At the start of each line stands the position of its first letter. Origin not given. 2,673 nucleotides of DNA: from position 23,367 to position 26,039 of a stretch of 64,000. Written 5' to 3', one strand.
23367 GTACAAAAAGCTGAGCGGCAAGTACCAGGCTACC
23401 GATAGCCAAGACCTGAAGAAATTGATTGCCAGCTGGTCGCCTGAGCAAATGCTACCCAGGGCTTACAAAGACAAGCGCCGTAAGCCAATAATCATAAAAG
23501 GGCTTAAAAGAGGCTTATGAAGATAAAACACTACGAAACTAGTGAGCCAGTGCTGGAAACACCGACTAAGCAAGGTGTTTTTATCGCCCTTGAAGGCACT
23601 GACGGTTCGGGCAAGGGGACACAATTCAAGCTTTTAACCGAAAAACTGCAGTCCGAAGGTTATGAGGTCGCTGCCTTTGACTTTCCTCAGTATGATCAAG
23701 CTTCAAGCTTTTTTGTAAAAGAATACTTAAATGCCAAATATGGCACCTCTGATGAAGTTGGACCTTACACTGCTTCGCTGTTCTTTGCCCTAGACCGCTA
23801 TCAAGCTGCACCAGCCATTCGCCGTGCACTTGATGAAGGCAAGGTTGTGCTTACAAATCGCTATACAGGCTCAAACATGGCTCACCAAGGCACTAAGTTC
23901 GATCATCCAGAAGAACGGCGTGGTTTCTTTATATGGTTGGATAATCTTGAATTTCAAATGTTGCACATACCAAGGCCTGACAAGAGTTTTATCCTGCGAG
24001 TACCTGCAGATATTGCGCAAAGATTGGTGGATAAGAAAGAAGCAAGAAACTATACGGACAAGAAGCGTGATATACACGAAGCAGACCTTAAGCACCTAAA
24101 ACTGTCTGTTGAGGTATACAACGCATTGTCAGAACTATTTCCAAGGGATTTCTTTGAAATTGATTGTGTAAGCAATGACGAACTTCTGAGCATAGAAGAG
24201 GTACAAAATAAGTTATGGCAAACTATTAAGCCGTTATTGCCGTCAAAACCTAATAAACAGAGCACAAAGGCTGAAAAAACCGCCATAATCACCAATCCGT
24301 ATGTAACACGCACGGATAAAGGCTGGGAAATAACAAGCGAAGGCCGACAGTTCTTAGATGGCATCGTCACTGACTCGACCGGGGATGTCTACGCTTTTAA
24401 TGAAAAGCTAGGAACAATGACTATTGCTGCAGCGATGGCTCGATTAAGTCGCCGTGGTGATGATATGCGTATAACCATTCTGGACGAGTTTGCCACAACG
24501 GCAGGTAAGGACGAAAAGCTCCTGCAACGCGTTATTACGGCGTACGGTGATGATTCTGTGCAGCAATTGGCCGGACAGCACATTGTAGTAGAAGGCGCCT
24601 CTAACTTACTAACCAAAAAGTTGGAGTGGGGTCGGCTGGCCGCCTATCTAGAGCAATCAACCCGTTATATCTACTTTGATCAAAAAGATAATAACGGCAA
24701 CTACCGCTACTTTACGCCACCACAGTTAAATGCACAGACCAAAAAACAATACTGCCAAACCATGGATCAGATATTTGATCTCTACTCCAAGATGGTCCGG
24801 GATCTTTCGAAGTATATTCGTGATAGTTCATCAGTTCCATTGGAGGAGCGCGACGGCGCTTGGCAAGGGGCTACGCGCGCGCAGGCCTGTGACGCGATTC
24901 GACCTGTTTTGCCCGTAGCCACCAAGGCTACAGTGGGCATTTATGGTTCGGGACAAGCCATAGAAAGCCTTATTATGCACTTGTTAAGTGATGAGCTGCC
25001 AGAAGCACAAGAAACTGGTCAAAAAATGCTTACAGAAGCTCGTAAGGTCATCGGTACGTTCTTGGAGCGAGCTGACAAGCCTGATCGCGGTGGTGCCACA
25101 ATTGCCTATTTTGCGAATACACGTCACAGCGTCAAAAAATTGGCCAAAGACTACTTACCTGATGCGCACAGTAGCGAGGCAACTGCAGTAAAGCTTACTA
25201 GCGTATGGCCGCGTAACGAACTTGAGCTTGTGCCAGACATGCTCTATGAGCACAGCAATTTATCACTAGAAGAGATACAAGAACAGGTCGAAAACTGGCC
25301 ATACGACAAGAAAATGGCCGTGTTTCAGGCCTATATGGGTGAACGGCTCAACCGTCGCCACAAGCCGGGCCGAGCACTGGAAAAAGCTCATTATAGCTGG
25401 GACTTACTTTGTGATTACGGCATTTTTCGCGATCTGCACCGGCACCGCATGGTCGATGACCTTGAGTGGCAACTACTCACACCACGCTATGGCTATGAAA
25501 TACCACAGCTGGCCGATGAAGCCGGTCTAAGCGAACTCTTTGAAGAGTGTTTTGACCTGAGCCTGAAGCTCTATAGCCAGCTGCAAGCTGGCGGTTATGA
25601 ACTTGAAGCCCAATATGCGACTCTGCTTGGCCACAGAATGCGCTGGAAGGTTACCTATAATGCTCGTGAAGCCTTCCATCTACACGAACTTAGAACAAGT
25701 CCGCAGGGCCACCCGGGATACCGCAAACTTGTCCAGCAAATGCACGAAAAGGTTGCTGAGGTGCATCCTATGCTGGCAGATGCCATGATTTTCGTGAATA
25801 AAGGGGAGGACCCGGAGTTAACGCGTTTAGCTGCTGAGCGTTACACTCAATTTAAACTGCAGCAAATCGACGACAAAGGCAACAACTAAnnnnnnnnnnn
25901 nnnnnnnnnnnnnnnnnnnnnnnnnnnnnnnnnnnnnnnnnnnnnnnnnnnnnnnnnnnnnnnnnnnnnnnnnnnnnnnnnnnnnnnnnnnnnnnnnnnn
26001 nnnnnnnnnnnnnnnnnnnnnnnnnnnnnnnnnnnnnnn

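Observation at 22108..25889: dTTP-synthesis cluster with two Tmk modules, one fused to a long ThyX-like protein, inserted between rplA and rplJ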

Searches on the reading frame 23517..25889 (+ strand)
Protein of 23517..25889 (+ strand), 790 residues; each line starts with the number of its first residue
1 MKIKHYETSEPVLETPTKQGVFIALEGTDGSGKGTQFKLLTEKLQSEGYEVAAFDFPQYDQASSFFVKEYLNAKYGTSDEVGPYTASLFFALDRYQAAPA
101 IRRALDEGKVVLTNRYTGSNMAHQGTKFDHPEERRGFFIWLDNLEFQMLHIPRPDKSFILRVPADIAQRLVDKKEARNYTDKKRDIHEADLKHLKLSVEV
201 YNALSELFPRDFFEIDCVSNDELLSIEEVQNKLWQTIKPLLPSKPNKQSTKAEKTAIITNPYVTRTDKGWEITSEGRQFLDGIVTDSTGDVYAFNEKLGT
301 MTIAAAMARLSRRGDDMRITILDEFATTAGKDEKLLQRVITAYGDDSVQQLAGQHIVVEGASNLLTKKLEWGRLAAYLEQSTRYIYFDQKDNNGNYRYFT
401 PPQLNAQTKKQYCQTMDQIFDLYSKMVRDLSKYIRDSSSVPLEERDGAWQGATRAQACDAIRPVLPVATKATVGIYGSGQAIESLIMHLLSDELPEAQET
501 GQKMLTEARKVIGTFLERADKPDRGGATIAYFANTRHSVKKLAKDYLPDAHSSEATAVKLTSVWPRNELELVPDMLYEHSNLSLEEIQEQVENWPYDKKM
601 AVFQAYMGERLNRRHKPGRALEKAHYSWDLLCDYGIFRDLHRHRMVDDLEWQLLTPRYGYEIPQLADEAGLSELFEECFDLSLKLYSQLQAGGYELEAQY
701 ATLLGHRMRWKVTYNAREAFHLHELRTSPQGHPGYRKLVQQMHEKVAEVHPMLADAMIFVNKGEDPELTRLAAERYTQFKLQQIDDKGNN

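Call 3: search_protein_families(library=pfam, proteins=[window:23517-25889:+], max_evalue=0.01)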
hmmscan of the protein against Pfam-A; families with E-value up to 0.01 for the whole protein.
window:23517-25889:+ (790 aa): 3 families
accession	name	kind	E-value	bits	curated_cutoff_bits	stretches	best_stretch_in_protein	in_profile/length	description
PF02511.20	Thy1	-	6e-33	114.7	24.8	2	609-751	43-190/191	Thymidylate synthase complementing protein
PF02223.23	Thymidylate_kin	-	1.9e-19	70.5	27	1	25-216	1-173/185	Thymidylate kinase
PF03976.20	PPK2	-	0.00026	21.1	22.3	1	17-71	28-82/229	Polyphosphate kinase 2 (PPK2)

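Call 4: search_protein_families(library=ncbifam, proteins=[window:23517-25889:+], max_evalue=0.01)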
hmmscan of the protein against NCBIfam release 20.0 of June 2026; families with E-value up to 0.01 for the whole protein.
window:23517-25889:+ (790 aa): 6 families
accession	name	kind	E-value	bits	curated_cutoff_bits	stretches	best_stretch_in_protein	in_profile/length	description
NF005923.0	PRK07933.1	equivalog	4.6e-36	124.2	193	1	22-205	2-183/213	dTMP kinase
TIGR00041.1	DTMP_kinase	equivalog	9.5e-19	67.9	83.25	1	18-187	2-163/196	dTMP kinase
TIGR02170.1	thyX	equivalog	3.8e-13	49.4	87.9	2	672-756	125-210/211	FAD-dependent thymidylate synthase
TIGR03707.1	PPK2_P_aer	equivalog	5.6e-05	22.9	301.8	1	17-73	28-84/230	polyphosphate kinase 2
TIGR03708.1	poly_P_AMP_trns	equivalog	0.0018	17.1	547.65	1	17-70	37-90/493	polyphosphate:AMP phosphotransferase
NF005250.0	PRK06761.1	equivalog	0.0025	16.9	270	1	22-70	5-53/282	hypothetical protein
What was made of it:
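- On ThyX / flavin-dependent thymidylate synthase (PF02511, TIGR02170): TIGR02170 49.4 bits against a cut-off of 87.9 (call 4).
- On Thymidylate kinase (PF02223, TIGR00041): fused module: TIGR00041 67.9 against 83.25; NF005923 124 against 193 (call 4).
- Closest known: Canonical homotetrameric ThyX / FDTS. Different: Below the TIGR02170 cut-off (call 4).
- The protein scores below the NCBIfam equivalog cut-offs: TIGR02170 49.4 against 87.9, TIGR00041 67.9 against 83.25, NF005923 124 against 193 (call 4).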

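Call 6: search_solved_structures(query=window:23517-25886:+, max_evalue=0.01, show_alignments=3)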
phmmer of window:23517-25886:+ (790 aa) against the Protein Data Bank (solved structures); distinct sequences matched with E-value up to 0.01: 38.
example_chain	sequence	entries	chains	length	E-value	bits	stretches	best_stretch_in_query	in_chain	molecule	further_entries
4unn_A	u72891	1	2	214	4.5e-17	64.8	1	21-201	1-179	THYMIDYLATE KINASE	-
4unp_A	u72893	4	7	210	6.7e-17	64.2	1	22-201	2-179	THYMIDYLATE KINASE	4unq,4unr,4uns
1g3u_A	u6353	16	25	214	7.1e-17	64.1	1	22-201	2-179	THYMIDYLATE KINASE | THYMIDYLATE KINASE TMK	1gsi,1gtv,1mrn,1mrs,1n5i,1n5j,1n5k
1e9f_A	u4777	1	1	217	1.6e-11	46.5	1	17-169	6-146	THYMIDYLATE KINASE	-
1e9c_A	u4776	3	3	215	1.3e-10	43.4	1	17-129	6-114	THYMIDYLATE KINASE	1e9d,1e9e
2wwf_A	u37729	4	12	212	2.5e-10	42.5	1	17-188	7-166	THYMIDILATE KINASE, PUTATIVE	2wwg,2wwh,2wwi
2yof_A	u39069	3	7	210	2.6e-10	42.4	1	17-188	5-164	THYMIDYLATE KINASE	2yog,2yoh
1e98_A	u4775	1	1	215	3e-10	42.2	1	17-129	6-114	THYMIDYLATE KINASE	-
1e2d_A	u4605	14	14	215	3.3e-10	42.1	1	17-129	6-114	THYMIDYLATE KINASE | similar to THYMIDYLATE KINASE (DTMP KINASE) | Similar to deoxythymidylate kinase (thymidylate kinase)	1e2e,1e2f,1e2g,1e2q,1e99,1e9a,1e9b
2xx3_A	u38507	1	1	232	3.3e-10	42.1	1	17-129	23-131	THYMIDYLATE KINASE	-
1nmy_A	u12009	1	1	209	7.2e-10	41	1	19-129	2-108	similar to THYMIDYLATE KINASE (DTMP KINASE)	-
3uwk_A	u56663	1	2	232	5.6e-09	38.1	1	7-167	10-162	Thymidylate kinase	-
4e5u_A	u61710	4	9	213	1.2e-08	36.9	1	19-167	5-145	Thymidylate kinase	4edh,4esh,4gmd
3uwo_A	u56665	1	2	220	1.4e-08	36.8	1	19-167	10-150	Thymidylate kinase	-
3uxm_A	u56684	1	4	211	2.2e-08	36.1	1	20-167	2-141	Thymidylate kinase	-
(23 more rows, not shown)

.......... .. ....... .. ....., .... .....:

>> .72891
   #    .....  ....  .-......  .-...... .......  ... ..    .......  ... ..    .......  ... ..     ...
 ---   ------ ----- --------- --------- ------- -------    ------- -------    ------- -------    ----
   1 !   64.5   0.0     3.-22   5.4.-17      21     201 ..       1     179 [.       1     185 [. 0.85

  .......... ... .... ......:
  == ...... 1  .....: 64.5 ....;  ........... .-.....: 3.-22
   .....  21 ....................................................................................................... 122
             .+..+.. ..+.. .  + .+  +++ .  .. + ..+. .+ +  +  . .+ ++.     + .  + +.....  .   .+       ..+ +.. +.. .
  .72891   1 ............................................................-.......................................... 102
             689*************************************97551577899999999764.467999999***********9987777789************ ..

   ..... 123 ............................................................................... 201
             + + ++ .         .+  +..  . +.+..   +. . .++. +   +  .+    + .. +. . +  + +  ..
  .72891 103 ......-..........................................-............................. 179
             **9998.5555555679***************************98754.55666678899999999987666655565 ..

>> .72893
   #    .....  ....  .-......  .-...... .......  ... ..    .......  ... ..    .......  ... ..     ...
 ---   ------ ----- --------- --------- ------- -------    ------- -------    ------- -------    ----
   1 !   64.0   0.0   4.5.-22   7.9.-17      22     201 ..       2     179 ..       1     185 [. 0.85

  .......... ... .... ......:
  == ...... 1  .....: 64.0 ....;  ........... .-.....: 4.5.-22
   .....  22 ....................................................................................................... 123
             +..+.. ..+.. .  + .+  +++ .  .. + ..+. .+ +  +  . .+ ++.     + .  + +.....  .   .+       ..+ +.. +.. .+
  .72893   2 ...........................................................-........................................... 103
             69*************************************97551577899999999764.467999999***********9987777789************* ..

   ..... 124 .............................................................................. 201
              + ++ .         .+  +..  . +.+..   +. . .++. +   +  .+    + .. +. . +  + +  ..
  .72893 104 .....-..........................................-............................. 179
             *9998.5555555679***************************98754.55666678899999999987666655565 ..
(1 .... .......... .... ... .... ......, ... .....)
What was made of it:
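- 23565..24236 (+): Tmk module (aa 17-240), M. tuberculosis type. PDB 1g3u, 7e-17 (call 6).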

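Call 7: find_homologous_proteins(query=window:23517-25886:+, max_evalue=0.00001)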
Query window:23517-25886:+ (790 aa): 4556 proteins with E <= 0.00001 among 8000 candidates; the best 120 are listed.
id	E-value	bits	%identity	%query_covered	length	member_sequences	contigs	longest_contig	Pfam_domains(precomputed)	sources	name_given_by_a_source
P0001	0.0e+0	1816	100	100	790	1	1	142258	PF02223.24,PF02511.21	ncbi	-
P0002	0.0e+0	1354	76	97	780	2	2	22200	PF02223.24,PF02511.21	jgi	-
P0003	0.0e+0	1351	75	97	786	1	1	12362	PF02223.24,PF02511.21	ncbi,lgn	-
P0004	0.0e+0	1349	74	97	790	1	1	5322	PF02223.24,PF02511.21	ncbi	-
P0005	0.0e+0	1340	75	97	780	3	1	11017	PF02223.24,PF02511.21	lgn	-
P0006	0.0e+0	1338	74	97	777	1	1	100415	PF02223.24,PF02511.21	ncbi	-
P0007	0.0e+0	1336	74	100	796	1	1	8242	PF02223.24,PF02511.21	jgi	jgi:thymidylate kinase/thymidylate synthase ThyX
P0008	0.0e+0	1326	74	97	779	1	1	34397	PF02223.24,PF02511.21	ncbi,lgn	-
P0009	0.0e+0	1326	73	97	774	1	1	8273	PF02223.24,PF02511.21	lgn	-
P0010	0.0e+0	1324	74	98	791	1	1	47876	PF02223.24,PF02511.21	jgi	jgi:thymidylate kinase/thymidylate synthase ThyX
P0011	0.0e+0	1323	74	97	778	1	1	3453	PF02223.24,PF02511.21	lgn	-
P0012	0.0e+0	1322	73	97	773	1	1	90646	PF02223.24,PF02511.21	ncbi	-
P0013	0.0e+0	1321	73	97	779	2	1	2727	PF02223.24,PF02511.21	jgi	jgi:thymidylate kinase/thymidylate synthase ThyX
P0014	0.0e+0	1319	73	97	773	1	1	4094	PF02223.24,PF02511.21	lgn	-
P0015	0.0e+0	1319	73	97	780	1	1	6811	PF02223.24,PF02511.21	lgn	-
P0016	0.0e+0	1318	74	97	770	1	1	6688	PF02223.24,PF02511.21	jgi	jgi:thymidylate kinase/thymidylate synthase ThyX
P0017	0.0e+0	1318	74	97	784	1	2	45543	PF02223.24,PF02511.21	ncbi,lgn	-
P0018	0.0e+0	1317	73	97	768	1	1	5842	PF02223.24,PF02511.21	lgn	-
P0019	0.0e+0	1317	73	97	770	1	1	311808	PF02223.24,PF02511.21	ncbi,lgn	-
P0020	0.0e+0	1314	73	98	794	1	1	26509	PF02223.24,PF02511.21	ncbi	-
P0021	0.0e+0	1314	72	97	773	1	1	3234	PF02223.24,PF02511.21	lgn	-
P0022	0.0e+0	1314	73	97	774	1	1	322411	PF02223.24,PF02511.21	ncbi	-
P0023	0.0e+0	1314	73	97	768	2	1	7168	PF02223.24,PF02511.21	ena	-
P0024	0.0e+0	1311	73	97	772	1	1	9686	PF02223.24,PF02511.21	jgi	jgi:thymidylate kinase/thymidylate synthase ThyX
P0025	0.0e+0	1310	74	97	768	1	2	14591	PF02223.24,PF02511.21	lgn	-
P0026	0.0e+0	1310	71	99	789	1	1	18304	PF02223.24,PF02511.21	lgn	-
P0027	0.0e+0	1310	73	97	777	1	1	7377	PF02223.24,PF02511.21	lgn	-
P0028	0.0e+0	1310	72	97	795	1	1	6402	PF03976.21,PF02223.24,PF02511.21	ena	-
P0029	0.0e+0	1309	74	97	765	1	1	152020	PF02223.24,PF02511.21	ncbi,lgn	-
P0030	0.0e+0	1309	73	97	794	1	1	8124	PF02223.24,PF02511.21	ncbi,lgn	-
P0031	0.0e+0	1309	73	97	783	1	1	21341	PF02223.24,PF02511.21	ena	-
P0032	0.0e+0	1308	73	97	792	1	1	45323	PF02223.24,PF02511.21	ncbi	-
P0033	0.0e+0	1307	72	98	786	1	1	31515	PF02223.24,PF02511.21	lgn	-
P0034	0.0e+0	1307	72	97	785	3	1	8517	PF02223.24,PF02511.21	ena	-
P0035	0.0e+0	1306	73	97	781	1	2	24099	PF02223.24,PF02511.21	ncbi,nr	ncbi:MAG TPA: FAD-dependent thymidylate synthase [Patescibacteria group bacterium]|nr:FAD-dependent 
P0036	0.0e+0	1305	72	98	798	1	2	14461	PF02223.24,PF02511.21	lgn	-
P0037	0.0e+0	1305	73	98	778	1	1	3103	PF02223.24,PF02511.21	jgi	jgi:thymidylate kinase/thymidylate synthase ThyX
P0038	0.0e+0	1304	71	99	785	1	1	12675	PF02223.24,PF02511.21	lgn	-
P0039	0.0e+0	1303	72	97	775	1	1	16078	PF02223.24,PF02511.21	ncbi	-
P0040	0.0e+0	1303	73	97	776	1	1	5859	PF02223.24,PF02511.21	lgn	-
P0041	0.0e+0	1303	72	97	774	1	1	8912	PF02223.24,PF02511.21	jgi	jgi:thymidylate kinase/thymidylate synthase ThyX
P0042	0.0e+0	1302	72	97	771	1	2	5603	PF02223.24,PF02511.21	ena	-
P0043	0.0e+0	1302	72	98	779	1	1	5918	PF02223.24,PF02511.21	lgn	-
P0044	0.0e+0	1302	72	97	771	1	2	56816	PF02223.24,PF02511.21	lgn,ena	-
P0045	0.0e+0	1302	72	97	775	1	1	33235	PF02223.24,PF02511.21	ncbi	-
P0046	0.0e+0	1302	72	97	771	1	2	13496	PF02223.24,PF02511.21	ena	-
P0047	0.0e+0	1302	72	97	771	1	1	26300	PF02223.24,PF02511.21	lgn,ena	-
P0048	0.0e+0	1301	72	97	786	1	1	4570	PF03976.21,PF02223.24,PF02511.21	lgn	-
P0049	0.0e+0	1301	72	98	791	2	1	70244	PF02223.24,PF02511.21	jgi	jgi:thymidylate kinase/thymidylate synthase ThyX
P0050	0.0e+0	1301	73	98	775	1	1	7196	PF02223.24,PF02511.21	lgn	-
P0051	0.0e+0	1300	71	99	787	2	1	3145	PF02223.24,PF02511.21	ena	-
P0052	0.0e+0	1300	72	97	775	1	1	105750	PF02223.24,PF02511.21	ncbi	-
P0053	0.0e+0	1300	73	97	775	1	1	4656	PF02223.24,PF02511.21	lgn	-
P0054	0.0e+0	1300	72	97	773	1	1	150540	PF02223.24,PF02511.21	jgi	jgi:thymidylate kinase/thymidylate synthase ThyX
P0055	0.0e+0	1300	72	98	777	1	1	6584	PF02223.24,PF02511.21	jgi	jgi:thymidylate kinase/thymidylate synthase ThyX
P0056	0.0e+0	1300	73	97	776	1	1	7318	PF02223.24,PF02511.21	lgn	-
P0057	0.0e+0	1300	72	97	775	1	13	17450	PF02223.24,PF02511.21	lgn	-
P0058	0.0e+0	1300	72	97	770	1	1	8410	PF02223.24,PF02511.21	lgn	-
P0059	0.0e+0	1299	72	97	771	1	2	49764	PF02223.24,PF02511.21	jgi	jgi:thymidylate kinase/thymidylate synthase ThyX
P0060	0.0e+0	1299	72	97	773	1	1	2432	PF02223.24,PF02511.21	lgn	-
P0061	0.0e+0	1298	72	98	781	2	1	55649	PF02223.24,PF02511.21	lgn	-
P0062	0.0e+0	1298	72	97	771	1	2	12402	PF02223.24,PF02511.21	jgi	jgi:thymidylate kinase/thymidylate synthase ThyX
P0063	0.0e+0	1298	73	97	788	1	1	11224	PF02223.24,PF02511.21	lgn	-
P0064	0.0e+0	1298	72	97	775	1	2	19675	PF02223.24,PF02511.21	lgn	-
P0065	0.0e+0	1298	73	97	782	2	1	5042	PF02223.24,PF02511.21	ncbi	-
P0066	0.0e+0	1297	72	97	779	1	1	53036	PF02223.24,PF02511.21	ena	-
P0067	0.0e+0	1297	72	97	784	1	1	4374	PF02223.24,PF02511.21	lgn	-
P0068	0.0e+0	1297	72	97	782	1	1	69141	PF02223.24,PF02511.21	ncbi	-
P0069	0.0e+0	1297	72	97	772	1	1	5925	PF02223.24,PF02511.21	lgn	-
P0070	0.0e+0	1297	72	97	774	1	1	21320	PF02223.24,PF02511.21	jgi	jgi:thymidylate kinase/thymidylate synthase ThyX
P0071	0.0e+0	1296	72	97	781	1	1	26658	PF02223.24,PF02511.21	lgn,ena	-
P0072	0.0e+0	1296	72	98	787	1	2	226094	PF02223.24,PF02511.21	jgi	jgi:thymidylate kinase/thymidylate synthase ThyX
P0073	0.0e+0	1295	72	97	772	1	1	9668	PF02223.24,PF02511.21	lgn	-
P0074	0.0e+0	1295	71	97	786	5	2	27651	PF02223.24,PF02511.21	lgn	-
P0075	0.0e+0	1295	73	97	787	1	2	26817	PF02223.24,PF02511.21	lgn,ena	-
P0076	0.0e+0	1294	71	97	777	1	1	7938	PF02223.24,PF02511.21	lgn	-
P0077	0.0e+0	1294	72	97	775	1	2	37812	PF02223.24,PF02511.21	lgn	-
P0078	0.0e+0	1294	71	97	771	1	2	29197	PF02223.24,PF02511.21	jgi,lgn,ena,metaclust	metaclust:\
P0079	0.0e+0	1293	72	98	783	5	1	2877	PF02223.24,PF02511.21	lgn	-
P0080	0.0e+0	1293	72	98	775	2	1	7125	PF02223.24,PF02511.21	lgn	-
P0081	0.0e+0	1293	71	98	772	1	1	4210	PF02223.24,PF02511.21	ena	-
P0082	0.0e+0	1292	72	97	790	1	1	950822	PF02223.24,PF02511.21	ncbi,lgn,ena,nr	ncbi:MAG TPA: FAD-dependent thymidylate synthase [Candidatus Saccharimonadales bacterium]|nr:FAD-dep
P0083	0.0e+0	1292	72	97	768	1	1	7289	PF02223.24,PF02511.21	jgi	jgi:thymidylate kinase/thymidylate synthase ThyX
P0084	0.0e+0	1292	72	97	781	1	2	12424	PF02223.24,PF02511.21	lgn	-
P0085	0.0e+0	1291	72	97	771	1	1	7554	PF02223.24,PF02511.21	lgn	-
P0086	0.0e+0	1291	72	97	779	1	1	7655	PF02223.24,PF02511.21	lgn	-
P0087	0.0e+0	1291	71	97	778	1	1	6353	PF02223.24,PF02511.21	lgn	-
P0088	0.0e+0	1291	72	98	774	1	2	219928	PF02223.24,PF02511.21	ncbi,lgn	-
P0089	0.0e+0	1291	71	97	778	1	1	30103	PF03976.21,PF02223.24,PF02511.21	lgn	-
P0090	0.0e+0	1291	72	97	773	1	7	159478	PF02223.24,PF02511.21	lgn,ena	-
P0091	0.0e+0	1290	71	98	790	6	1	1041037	PF02223.24,PF02511.21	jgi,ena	-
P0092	0.0e+0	1290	70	99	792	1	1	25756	PF02223.24,PF02511.21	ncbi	-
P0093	0.0e+0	1290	72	97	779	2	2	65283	PF02223.24,PF02511.21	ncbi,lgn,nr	ncbi:FAD-dependent thymidylate synthase [Candidatus Saccharibacteria bacterium]|nr:FAD-dependent thy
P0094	0.0e+0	1290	73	97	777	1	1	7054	PF02223.24,PF02511.21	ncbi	ncbi:MAG: FAD-dependent thymidylate synthase [Candidatus Saccharimonadales bacterium]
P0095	0.0e+0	1289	71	97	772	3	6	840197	PF02223.24,PF02511.21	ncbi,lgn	-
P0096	0.0e+0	1289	72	97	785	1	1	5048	PF02223.24,PF02511.21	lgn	-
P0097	0.0e+0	1289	71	98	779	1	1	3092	PF02223.24,PF02511.21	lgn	-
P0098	0.0e+0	1288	71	97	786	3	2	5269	PF02223.24,PF02511.21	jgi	jgi:thymidylate kinase/thymidylate synthase ThyX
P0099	0.0e+0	1288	71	98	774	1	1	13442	PF02223.24,PF02511.21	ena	-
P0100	0.0e+0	1288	71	97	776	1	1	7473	PF02223.24,PF02511.21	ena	-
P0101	0.0e+0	1288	72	98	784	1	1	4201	PF02223.24,PF02511.21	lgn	-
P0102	0.0e+0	1287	71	97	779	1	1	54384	PF02223.24,PF02511.21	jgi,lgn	-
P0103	0.0e+0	1287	72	97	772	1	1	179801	PF02223.24,PF02511.21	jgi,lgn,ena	-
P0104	0.0e+0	1287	72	97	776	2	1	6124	PF02223.24,PF02511.21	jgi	-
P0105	0.0e+0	1287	71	97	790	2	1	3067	PF03976.21,PF02223.24,PF02511.21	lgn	-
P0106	0.0e+0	1287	71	97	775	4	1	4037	PF02223.24,PF02511.21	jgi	jgi:thymidylate kinase/thymidylate synthase ThyX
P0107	0.0e+0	1287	70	97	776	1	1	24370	PF02223.24,PF02511.21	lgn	-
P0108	0.0e+0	1287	71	97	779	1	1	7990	PF02223.24,PF02511.21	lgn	-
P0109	0.0e+0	1286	72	98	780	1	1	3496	PF02223.24,PF02511.21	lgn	-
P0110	0.0e+0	1286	71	98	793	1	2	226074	PF02223.24,PF02511.21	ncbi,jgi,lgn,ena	-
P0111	0.0e+0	1286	71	97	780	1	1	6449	PF02223.24,PF02511.21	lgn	-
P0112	0.0e+0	1286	72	97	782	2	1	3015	PF02223.24,PF02511.21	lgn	-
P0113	0.0e+0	1286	71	97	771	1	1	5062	PF02223.24,PF02511.21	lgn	-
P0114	0.0e+0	1286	71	98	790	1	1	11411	PF02223.24,PF02511.21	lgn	-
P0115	0.0e+0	1285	72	97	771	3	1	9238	PF02223.24,PF02511.21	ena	-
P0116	0.0e+0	1285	71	98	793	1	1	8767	PF02223.24,PF02511.21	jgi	-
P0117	0.0e+0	1285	71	97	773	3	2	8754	PF02223.24,PF02511.21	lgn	-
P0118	0.0e+0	1284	72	98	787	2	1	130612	PF02223.24,PF02511.21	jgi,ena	jgi:thymidylate kinase/thymidylate synthase ThyX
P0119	0.0e+0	1284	72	97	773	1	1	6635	PF02223.24,PF02511.21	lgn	-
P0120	0.0e+0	1284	72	97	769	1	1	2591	PF02223.24,PF02511.21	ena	-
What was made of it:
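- More than 120 independent full-length homologues from different assemblies and sources (call 7).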
